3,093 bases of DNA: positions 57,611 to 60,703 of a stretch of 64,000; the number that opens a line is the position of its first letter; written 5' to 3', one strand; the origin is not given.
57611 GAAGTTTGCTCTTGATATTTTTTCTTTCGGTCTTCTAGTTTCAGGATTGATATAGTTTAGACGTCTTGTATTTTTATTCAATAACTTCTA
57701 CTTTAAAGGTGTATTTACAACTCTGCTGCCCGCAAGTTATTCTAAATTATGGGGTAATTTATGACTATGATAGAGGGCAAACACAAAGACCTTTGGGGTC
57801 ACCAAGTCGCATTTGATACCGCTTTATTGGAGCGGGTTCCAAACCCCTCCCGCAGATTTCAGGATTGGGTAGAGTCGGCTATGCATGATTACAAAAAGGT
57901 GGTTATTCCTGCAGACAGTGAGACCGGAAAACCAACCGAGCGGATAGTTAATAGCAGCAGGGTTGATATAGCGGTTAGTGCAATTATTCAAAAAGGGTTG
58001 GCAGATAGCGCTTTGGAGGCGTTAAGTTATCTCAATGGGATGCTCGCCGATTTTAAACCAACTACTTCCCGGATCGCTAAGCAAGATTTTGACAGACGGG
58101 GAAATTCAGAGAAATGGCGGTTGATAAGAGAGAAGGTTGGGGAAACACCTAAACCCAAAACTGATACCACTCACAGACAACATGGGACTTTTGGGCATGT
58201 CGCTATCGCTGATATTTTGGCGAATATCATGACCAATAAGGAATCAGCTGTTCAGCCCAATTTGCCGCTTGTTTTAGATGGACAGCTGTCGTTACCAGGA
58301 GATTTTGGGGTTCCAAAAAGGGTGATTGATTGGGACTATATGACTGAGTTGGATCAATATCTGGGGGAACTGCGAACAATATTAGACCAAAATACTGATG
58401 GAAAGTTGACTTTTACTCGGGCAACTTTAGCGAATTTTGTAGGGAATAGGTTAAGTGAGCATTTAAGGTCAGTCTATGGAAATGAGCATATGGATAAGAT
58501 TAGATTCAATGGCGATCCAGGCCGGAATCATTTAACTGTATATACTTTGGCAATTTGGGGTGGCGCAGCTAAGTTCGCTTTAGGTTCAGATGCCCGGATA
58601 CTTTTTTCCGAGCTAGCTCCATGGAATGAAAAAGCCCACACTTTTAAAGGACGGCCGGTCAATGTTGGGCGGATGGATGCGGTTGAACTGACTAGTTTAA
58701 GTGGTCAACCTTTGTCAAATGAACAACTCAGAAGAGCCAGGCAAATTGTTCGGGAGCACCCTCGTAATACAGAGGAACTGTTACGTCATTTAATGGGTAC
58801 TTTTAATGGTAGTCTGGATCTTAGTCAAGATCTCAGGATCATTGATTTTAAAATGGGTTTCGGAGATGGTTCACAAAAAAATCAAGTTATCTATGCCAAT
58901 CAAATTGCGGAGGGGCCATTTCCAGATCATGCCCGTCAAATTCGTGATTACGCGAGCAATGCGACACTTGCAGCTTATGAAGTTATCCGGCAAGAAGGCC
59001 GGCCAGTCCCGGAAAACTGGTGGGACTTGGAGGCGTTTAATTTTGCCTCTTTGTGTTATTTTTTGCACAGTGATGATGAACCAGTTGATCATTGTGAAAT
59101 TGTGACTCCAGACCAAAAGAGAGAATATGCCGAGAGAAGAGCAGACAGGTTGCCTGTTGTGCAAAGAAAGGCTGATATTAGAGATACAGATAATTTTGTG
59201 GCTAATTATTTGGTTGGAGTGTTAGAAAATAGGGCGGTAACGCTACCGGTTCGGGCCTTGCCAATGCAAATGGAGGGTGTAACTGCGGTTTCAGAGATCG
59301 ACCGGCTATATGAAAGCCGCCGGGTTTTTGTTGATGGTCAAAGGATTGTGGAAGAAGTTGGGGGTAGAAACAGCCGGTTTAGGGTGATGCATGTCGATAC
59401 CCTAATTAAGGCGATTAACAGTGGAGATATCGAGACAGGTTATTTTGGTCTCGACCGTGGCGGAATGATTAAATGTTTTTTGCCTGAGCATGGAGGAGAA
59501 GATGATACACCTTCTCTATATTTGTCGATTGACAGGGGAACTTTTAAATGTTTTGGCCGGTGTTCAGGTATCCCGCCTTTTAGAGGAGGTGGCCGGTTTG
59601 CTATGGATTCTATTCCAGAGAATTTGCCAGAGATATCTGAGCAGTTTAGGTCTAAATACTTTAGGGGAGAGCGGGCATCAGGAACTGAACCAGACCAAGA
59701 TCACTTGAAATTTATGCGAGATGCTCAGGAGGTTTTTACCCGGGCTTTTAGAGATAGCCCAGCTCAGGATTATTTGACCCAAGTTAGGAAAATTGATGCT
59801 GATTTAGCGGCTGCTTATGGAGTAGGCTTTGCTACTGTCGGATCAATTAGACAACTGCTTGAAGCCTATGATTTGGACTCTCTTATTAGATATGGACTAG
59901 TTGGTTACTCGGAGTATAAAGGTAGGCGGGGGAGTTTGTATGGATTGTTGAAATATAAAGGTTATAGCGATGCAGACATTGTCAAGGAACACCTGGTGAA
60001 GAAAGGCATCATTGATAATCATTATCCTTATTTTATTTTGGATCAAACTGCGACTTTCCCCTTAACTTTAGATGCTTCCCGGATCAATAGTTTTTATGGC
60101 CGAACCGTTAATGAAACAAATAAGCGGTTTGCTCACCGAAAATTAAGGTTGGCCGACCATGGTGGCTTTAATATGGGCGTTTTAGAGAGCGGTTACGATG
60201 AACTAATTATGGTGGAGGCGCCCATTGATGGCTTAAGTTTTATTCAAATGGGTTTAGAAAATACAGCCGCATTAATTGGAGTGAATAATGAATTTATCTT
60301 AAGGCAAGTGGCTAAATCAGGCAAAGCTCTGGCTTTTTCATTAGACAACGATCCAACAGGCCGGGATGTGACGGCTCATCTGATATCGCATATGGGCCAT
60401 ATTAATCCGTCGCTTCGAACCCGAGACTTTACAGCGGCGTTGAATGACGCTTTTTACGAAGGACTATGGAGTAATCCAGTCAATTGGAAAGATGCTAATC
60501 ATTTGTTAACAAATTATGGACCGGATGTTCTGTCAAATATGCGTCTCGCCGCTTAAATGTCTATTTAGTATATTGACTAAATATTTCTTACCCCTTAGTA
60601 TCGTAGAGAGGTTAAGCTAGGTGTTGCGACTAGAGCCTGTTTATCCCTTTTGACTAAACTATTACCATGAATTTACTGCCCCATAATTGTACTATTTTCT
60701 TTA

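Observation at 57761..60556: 931-aa protein: DnaG primase catalytic core fused behind an unrecognisable 560-aa N-terminal domain, away from any replication context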

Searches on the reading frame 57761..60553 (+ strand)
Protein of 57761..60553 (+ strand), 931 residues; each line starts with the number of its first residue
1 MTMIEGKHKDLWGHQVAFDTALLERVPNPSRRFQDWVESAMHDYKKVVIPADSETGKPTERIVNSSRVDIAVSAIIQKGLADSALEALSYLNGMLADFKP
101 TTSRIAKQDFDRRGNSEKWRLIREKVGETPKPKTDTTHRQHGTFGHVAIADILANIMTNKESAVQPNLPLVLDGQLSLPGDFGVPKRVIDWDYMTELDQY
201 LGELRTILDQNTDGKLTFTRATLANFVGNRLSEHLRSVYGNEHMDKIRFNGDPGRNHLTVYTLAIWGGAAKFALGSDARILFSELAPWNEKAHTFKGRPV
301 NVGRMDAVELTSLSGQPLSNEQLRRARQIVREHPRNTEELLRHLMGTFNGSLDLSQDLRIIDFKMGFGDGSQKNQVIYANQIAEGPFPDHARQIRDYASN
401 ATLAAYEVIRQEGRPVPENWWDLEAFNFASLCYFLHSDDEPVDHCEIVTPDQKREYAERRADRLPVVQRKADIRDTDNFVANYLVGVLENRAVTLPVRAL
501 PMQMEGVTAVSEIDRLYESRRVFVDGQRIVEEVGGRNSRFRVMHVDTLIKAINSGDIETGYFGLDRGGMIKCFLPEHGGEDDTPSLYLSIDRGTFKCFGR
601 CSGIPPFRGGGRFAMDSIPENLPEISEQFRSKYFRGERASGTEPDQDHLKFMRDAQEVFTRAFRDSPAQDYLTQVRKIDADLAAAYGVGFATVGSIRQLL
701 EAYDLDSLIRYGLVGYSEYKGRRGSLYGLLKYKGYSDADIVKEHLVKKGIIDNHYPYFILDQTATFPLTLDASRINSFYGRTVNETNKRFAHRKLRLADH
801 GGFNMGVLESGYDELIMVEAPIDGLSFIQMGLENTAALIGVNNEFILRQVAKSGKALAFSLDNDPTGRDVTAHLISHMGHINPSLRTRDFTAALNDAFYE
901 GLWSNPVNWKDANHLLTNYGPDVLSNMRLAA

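Call 3: search_protein_families(library=pfam, proteins=[window:57761-60553:+], max_evalue=1)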
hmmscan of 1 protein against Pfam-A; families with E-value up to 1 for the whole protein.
window:57761-60553:+ (931 aa): 2 families
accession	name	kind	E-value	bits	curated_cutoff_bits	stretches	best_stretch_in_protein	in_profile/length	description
PF13155.12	Toprim_2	-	1.3e-07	32.3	22.1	1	816-879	1-67/88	Toprim-like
PF08275.17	DNAG_N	-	0.0011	19.5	26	1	666-788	12-103/128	DNA primase catalytic core, N-terminal domain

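Call 4: search_protein_families(library=ncbifam, proteins=[window:57761-60553:+], max_evalue=1)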
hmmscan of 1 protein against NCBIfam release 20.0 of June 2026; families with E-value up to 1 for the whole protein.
window:57761-60553:+ (931 aa): 2 families
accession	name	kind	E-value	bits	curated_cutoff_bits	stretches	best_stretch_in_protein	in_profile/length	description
TIGR01391.1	dnaG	equivalog_domain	4.4e-09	35.7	283.6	1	580-879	41-324/414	DNA primase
NF003108.1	PRK04031.1-1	equivalog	0.22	10.7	300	1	813-870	164-220/419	DNA primase DnaG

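Call 5: search_protein_families(library=phrogs, proteins=[window:57761-60553:+], max_evalue=1)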
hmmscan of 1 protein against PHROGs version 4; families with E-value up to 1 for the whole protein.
window:57761-60553:+ (931 aa): 2 families
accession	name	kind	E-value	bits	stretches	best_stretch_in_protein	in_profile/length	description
phrog_6444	-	DNA, RNA and nucleotide metabolism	2.3e-06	27.7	2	812-883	259-331/577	DNA primase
phrog_5311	-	DNA, RNA and nucleotide metabolism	0.0027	17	1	569-626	99-150/692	helicase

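Call 6: search_solved_structures(query=window:57761-60553:+, max_evalue=1, show_alignments=3)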
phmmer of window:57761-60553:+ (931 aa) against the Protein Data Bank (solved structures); distinct sequences matched with E-value up to 1: 2.
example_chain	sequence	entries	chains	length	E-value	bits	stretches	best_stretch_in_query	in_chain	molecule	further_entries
5vaz_A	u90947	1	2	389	0.0057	17.9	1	762-872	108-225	DNA primase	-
2au3_A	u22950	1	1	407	0.0063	17.8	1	545-694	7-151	DNA primase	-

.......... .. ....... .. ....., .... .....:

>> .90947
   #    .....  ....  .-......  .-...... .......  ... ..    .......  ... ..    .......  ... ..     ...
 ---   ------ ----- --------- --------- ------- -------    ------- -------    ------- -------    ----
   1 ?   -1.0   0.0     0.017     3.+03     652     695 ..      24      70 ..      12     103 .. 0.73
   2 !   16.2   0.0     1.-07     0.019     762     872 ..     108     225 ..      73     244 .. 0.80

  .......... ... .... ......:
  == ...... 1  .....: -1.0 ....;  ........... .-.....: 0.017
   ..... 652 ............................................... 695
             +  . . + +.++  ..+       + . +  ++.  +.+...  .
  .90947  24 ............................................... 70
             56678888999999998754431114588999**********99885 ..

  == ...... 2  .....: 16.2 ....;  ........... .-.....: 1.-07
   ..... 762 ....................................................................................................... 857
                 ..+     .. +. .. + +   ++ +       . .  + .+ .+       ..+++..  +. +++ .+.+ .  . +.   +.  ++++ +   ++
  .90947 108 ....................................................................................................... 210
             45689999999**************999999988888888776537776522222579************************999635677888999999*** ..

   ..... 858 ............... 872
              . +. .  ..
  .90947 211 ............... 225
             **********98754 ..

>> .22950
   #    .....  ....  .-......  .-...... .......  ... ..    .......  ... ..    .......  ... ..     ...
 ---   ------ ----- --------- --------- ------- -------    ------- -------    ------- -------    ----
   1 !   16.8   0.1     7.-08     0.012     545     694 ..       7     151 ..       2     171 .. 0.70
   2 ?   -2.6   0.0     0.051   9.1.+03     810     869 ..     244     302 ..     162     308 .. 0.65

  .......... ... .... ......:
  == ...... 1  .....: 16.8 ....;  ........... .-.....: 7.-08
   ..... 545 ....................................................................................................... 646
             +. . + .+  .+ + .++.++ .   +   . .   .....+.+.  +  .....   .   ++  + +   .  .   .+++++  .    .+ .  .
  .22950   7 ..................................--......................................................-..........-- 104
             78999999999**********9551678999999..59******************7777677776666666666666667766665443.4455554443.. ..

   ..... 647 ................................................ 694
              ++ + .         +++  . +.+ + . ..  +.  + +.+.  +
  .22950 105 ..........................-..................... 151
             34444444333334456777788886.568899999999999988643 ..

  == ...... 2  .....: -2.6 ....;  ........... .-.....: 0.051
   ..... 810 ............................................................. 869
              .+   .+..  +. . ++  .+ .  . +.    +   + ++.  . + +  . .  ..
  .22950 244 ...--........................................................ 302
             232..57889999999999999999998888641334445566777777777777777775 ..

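Call 7: find_homologous_proteins(query=window:57761-60553:+)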
Query window:57761-60553:+ (931 aa): 1 proteins with E <= 0.001 among 8000 candidates.
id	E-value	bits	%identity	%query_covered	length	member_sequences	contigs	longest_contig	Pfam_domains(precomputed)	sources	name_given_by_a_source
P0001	0.0e+0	2157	100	100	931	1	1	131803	PF13155.13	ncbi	-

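Call 11: find_encoding_contigs(protein=P0001, flank=10000, max_places=6)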
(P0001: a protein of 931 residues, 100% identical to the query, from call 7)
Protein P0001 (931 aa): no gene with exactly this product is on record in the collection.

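Call 13: list_cluster_members(proteins=[P0001])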
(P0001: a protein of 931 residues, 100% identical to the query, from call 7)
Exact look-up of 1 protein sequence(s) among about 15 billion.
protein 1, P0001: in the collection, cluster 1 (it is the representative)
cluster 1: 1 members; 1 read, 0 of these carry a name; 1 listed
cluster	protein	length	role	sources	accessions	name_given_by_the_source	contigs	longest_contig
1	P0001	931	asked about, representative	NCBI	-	-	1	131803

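Call 17: search_dna_similar(query=window:57761-60553:+, collection=phages, mode=protein, max_evalue=0.001)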
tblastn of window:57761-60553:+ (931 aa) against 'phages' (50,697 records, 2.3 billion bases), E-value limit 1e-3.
Records with a match: 3; places in all: 3; records where one place covers at least 80% of the query: 0.
Best place of each record, by identity: <60% 3.
By first word of the organism name: Helicobacter 2; Bacteriophage 1.
By host as written in the record: Helicobacter pylori 2; Helicobacter cetorum 1.
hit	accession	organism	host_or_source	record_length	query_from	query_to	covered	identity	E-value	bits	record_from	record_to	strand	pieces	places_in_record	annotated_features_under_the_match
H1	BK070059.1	Bacteriophage sp.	Helicobacter cetorum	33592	542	885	37%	20.3%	3e-4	51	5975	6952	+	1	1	DNA primase DnaG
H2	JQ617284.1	Helicobacter phage 1961P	Helicobacter pylori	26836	542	715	19%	25.8%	6e-5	53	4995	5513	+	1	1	DNA primase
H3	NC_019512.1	Helicobacter phage 1961P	Helicobacter pylori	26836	542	715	19%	25.8%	6e-5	53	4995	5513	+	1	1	DNA primase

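Call 18: search_dna_similar(query=window:57761-60553:+, collection=plasmids, mode=protein, max_evalue=0.001)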
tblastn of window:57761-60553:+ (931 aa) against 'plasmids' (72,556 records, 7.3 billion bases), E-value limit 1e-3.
No match.

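Call 22: search_protein_representatives(protein=window:57761-60553:+)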
Query: 931 residues. Proteins with E-value up to 0.001 (for the whole library): 272; up to 1e-10: 159; up to 1e-30: 108. The best 150 are listed.
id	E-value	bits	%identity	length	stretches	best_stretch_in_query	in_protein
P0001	0.0e+00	2156.5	100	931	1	1-931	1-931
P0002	4.4e-80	286.4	33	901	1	68-908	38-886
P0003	2.2e-79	284.1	33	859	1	64-895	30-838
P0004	2.5e-77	277.3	31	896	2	220-897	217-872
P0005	4.1e-77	276.6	32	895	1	66-893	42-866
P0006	6.3e-75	269.3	36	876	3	243-715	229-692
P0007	4.6e-73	263.2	33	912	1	65-893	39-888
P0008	1.3e-72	261.7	33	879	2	257-893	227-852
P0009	7.5e-71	255.8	32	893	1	67-916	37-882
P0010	9.3e-71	255.5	33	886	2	299-892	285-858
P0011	6.7e-70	252.7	33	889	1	68-894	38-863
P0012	3.0e-68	247.2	32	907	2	227-903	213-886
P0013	1.4e-67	245.0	33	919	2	247-921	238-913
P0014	1.9e-67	244.6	31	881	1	72-881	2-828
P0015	5.2e-67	243.1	31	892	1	66-909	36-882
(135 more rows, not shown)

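Call 26: search_protein_families(library=pfam, alignment_id=A1, max_evalue=0.1)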
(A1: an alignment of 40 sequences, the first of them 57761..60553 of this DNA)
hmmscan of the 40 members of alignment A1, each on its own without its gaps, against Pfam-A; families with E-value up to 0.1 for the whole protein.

A. member 1, window:57761-60553:+ (931 aa): 2 families
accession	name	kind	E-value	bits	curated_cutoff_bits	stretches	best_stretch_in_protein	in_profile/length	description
PF13155.12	Toprim_2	-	1.3e-07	32.3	22.1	1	816-879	1-67/88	Toprim-like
PF08275.17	DNAG_N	-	0.0011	19.5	26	0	666-788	12-103/128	DNA primase catalytic core, N-terminal domain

B. families by the number of members that match (of 40 scanned): 14 families
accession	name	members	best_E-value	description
PF01807.25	Zn_ribbon_DnaG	32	2.4e-10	CHC2 zinc finger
PF13155.12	Toprim_2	31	2.1e-12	Toprim-like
PF13362.12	Toprim_3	19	7.6e-11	Toprim domain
PF13662.12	Toprim_4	13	1.9e-06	Toprim domain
PF08275.17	DNAG_N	7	4.1e-14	DNA primase catalytic core, N-terminal domain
PF01751.28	Toprim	7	0.00081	Toprim domain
PF21124.2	VinK_C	1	0.0065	VinK acyltransferase small domain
PF23079.1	HTH_NOL4_2nd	1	0.016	Nucleolar protein 4, helical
PF21374.3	WsaF_N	1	0.018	WsaF, N-terminal domain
PF03946.19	Ribosomal_L11_N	1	0.021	Ribosomal protein L11, N-terminal domain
PF21057.2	Hikeshi-like_C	1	0.022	Hikeshi-like, C-terminal domain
PF13551.12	HTH_29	1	0.05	Winged helix-turn helix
PF11155.13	DUF2935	1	0.058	Domain of unknown function (DUF2935)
PF17944.6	Arg_decarbox_C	1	0.09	Arginine decarboxylase C-terminal helical extension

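Call 27: search_solved_structures(query=A1, max_evalue=10, show_alignments=0)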
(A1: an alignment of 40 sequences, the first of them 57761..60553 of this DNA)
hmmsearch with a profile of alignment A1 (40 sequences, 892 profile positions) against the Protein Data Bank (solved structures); distinct sequences matched with E-value up to 10: 21.
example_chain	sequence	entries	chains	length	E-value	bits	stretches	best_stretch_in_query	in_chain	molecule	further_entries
2au3_A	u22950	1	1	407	1.7e-24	89.5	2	543-667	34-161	DNA primase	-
5vaz_A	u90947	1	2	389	1.1e-12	50.4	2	719-847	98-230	DNA primase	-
1dd9_A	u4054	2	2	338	3.5e-11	45.5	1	696-846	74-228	DNA PRIMASE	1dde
1eqn_A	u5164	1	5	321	3.9e-11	45.3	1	696-846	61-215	DNA PRIMASE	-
3b39_A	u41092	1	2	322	1.5e-10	43.4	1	696-842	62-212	DNA primase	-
5guj_A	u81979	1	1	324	1.6e-10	43.3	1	661-857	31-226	DNA primase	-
4e2k_A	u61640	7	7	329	4e-09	38.7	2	696-854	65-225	DNA primase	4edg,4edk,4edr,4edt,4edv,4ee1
1d0q_A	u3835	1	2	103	7.5e-09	37.8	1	545-577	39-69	DNA PRIMASE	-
5w33_A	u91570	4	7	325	1.4e-05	26.9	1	631-681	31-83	DNA primase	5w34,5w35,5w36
1t6t_1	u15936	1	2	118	0.0019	19.8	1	779-862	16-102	putative protein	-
1nui_A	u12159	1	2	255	0.23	13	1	781-851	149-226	DNA primase/helicase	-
5ikn_D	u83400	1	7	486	0.66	11.5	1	781-851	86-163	DNA primase/helicase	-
1q57_A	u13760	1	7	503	0.7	11.4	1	781-851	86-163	DNA primase/helicase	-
3uit_A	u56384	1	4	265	0.74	11.3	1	51-229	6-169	InaD-like protein, MAGUK p55 subfamily member 5, Protein lin-7 homolog B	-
6n7i_A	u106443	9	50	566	0.83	11.1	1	781-851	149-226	DNA primase/helicase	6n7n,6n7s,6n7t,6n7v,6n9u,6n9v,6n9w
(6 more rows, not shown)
